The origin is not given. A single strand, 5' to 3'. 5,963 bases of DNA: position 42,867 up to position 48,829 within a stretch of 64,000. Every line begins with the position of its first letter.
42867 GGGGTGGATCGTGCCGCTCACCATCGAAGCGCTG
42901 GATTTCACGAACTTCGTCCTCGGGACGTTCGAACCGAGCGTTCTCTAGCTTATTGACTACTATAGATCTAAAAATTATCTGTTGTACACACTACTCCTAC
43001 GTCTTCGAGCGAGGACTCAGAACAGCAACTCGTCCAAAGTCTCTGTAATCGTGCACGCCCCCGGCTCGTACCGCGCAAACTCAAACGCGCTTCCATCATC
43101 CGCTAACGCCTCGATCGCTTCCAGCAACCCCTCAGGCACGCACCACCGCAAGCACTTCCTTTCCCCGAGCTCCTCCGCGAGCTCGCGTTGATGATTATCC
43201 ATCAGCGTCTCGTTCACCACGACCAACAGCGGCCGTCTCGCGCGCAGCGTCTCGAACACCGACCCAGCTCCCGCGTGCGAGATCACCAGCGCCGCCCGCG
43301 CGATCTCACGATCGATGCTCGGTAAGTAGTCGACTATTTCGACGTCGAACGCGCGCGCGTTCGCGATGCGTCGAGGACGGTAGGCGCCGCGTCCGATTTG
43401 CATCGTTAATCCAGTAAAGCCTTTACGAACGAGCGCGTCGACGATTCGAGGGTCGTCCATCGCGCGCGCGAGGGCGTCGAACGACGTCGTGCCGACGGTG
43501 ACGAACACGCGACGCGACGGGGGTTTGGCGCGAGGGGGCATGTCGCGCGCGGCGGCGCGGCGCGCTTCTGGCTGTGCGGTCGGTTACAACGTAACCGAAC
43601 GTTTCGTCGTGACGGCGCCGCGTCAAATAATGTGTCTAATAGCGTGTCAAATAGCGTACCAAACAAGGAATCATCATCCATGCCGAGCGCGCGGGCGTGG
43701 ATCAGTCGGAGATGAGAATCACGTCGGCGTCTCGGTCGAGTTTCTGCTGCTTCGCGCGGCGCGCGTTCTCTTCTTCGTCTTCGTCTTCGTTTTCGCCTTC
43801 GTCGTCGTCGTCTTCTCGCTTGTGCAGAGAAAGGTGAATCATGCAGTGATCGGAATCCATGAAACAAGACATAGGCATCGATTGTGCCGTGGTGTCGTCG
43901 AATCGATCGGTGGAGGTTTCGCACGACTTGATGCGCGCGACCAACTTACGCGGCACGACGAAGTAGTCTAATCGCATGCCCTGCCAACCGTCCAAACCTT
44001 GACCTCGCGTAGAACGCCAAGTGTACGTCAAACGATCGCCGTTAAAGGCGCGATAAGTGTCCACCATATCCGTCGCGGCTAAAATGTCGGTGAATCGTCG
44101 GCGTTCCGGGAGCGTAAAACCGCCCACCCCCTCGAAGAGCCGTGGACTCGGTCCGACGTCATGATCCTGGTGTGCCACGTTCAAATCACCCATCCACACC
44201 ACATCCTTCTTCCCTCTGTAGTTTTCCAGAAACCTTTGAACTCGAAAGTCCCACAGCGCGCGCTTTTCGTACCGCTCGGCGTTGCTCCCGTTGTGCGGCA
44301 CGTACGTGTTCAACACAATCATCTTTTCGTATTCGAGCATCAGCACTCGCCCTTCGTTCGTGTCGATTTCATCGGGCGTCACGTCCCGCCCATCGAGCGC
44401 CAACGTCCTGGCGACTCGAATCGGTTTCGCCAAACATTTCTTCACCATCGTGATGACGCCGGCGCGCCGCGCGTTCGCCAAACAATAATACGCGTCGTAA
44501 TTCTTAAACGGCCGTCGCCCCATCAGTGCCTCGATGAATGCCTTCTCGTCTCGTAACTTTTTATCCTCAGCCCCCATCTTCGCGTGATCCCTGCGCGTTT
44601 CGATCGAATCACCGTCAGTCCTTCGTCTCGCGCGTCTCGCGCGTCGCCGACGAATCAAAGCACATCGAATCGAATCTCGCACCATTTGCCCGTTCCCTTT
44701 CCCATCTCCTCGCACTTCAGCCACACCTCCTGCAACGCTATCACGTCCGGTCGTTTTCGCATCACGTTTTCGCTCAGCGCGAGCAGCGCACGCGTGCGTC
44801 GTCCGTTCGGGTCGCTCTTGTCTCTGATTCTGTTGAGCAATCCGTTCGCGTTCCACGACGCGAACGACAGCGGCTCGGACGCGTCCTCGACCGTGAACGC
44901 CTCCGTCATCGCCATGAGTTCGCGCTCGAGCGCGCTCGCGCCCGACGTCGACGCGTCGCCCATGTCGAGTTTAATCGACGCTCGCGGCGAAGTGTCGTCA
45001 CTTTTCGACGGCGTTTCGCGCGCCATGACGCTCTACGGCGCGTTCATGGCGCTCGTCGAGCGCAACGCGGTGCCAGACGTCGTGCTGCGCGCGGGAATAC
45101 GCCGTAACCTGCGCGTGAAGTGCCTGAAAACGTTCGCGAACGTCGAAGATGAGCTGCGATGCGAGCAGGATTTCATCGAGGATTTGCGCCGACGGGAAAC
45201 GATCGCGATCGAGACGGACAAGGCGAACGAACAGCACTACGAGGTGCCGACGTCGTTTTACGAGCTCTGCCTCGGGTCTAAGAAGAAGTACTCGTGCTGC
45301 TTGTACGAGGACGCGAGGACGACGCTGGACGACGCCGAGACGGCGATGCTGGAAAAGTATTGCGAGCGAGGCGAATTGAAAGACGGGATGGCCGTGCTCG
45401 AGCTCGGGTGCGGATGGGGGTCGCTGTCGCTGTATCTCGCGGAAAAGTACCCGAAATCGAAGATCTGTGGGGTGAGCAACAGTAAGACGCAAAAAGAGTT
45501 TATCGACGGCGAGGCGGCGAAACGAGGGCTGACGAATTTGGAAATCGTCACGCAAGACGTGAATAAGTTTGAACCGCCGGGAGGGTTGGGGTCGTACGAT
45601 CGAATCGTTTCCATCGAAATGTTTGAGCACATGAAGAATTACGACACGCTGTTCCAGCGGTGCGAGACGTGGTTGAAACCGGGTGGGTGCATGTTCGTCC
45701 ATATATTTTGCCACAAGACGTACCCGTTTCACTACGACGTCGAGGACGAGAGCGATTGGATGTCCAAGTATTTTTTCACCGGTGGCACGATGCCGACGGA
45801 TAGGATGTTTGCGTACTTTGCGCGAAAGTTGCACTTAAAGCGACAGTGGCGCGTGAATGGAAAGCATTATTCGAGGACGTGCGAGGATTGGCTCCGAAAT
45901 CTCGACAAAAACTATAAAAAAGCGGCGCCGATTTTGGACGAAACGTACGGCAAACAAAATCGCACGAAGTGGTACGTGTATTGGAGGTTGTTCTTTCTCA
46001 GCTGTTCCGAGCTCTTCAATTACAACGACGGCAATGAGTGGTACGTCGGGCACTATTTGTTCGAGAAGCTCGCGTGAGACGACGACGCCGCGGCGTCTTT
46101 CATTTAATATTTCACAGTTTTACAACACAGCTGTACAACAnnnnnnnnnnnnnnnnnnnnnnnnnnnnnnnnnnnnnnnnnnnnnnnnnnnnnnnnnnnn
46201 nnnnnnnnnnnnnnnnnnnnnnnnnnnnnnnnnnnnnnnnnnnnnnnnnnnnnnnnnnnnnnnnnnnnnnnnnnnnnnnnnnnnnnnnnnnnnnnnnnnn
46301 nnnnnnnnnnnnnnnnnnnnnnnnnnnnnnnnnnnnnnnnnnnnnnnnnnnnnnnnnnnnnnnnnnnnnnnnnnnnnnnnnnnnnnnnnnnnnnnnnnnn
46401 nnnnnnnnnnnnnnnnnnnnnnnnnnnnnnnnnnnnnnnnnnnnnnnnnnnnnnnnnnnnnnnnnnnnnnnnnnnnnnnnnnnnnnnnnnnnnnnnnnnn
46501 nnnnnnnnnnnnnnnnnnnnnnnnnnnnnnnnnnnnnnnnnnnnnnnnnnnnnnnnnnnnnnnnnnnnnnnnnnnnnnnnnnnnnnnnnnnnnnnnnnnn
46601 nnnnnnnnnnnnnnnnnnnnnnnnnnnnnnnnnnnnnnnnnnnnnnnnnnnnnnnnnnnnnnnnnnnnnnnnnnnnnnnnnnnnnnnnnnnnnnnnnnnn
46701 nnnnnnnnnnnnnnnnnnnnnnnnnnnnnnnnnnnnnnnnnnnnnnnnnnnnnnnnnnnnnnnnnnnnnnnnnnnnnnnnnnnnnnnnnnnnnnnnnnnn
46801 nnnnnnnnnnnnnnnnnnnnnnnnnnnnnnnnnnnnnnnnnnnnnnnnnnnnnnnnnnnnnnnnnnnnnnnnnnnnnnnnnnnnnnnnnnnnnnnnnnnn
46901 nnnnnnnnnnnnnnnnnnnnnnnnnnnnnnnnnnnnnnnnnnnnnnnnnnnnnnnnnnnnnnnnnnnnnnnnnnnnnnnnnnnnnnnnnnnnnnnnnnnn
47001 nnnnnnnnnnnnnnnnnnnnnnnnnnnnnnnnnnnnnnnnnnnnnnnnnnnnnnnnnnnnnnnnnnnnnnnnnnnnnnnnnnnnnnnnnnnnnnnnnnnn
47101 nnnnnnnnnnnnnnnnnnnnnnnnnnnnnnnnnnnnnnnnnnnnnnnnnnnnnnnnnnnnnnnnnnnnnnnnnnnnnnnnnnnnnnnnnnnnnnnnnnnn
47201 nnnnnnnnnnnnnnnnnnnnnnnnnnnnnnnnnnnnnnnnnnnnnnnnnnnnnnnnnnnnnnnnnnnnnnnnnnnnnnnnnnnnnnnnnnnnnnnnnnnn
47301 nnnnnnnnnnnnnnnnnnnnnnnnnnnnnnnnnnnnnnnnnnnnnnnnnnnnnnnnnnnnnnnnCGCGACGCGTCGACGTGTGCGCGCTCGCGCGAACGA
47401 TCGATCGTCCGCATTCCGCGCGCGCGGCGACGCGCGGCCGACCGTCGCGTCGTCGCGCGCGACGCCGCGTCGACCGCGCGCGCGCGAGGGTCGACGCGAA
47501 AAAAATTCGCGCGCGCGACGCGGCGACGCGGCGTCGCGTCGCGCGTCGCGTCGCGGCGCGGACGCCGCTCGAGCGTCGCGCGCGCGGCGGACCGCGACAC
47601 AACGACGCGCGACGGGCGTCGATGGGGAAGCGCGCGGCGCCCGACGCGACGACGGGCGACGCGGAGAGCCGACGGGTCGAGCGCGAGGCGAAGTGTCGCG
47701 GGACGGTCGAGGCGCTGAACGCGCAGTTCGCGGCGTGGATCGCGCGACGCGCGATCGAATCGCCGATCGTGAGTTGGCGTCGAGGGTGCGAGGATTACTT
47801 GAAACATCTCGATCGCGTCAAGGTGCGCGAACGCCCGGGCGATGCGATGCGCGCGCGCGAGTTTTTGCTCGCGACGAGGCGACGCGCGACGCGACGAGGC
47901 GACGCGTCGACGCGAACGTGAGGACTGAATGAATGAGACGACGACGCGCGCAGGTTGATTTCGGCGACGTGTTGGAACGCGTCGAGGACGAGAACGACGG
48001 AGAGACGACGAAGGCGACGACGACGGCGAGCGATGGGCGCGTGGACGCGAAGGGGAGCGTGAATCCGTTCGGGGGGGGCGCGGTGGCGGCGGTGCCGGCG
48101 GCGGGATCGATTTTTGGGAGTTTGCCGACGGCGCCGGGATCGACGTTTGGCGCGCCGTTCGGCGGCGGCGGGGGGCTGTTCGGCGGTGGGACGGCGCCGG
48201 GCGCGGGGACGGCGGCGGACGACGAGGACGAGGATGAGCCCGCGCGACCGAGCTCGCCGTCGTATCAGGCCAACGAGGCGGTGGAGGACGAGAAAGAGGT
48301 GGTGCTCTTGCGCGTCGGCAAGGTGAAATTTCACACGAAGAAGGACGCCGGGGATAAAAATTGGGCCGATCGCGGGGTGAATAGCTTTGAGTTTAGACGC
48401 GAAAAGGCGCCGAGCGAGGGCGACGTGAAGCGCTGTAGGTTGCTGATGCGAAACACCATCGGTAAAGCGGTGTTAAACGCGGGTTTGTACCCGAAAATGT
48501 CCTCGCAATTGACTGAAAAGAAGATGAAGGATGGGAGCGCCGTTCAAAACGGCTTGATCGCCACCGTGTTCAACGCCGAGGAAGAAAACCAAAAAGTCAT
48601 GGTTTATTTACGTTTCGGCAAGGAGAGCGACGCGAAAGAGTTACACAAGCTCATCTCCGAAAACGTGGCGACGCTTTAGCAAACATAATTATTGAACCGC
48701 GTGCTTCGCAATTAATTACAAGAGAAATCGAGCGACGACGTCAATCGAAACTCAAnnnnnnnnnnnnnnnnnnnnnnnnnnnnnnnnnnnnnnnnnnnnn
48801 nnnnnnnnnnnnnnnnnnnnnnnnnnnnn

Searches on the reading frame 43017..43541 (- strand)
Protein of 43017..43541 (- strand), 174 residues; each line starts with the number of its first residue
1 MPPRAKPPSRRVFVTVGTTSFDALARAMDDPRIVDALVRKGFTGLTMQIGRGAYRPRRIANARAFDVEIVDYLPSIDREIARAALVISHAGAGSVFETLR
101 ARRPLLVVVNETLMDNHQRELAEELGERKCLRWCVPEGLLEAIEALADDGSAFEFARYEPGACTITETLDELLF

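Call 26: search_protein_families(library=pfam, proteins=[window:43017-43541:-], max_evalue=0.00001)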
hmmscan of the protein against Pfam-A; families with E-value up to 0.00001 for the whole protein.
window:43017-43541:- (174 aa): 1 family
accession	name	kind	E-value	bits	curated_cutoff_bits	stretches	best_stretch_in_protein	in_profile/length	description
PF04101.22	Glyco_tran_28_C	-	6.8e-26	91.7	22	1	12-151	2-145/166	Glycosyltransferase family 28 C-terminal domain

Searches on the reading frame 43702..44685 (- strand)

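Call 26: search_protein_families(library=pfam, proteins=[window:43702-44685:-], max_evalue=0.00001)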
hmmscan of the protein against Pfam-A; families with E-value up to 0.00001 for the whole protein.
window:43702-44685:- (327 aa): 1 family
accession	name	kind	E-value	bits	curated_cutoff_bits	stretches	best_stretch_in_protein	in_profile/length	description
PF03372.29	Exo_endo_phos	-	2.5e-10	40.9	24.5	1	63-251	58-209/225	Endonuclease/Exonuclease/phosphatase family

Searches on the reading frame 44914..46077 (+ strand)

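Call 26: search_protein_families(library=pfam, proteins=[window:44914-46077:+], max_evalue=0.00001)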
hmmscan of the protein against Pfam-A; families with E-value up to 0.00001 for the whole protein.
window:44914-46077:+ (387 aa): 7 families
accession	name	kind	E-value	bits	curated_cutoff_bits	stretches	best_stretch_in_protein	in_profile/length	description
PF02353.26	CMAS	-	8.2e-47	160.2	27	1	103-370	8-265/273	Mycolic acid cyclopropane synthetase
PF13649.12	Methyltransf_25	-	1e-15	58.6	27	1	161-258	1-97/97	Methyltransferase domain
PF13847.12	Methyltransf_31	-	3.4e-14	53.2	27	1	156-281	2-127/145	Methyltransferase domain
PF13489.12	Methyltransf_23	-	1.7e-13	51.1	27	1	154-318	19-141/164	Methyltransferase domain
PF08241.18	Methyltransf_11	-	5.2e-13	49.9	21.2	1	162-261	1-94/95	Methyltransferase domain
PF08242.18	Methyltransf_12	-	9.9e-13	49.1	30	1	162-259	1-97/98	Methyltransferase domain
PF05175.20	MTS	-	5.3e-07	29.9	23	1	137-270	15-146/170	Methyltransferase small domain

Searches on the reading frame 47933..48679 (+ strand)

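Call 27: search_protein_families(library=pfam, proteins=[window:47933-48679:+], max_evalue=0.00001)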
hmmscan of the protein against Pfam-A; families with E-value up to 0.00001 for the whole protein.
window:47933-48679:+ (248 aa): 1 family
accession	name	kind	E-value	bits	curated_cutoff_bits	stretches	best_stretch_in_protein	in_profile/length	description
PF00638.24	Ran_BP1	-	2.6e-06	28.2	23.2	1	119-244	6-119/122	RanBP1 domain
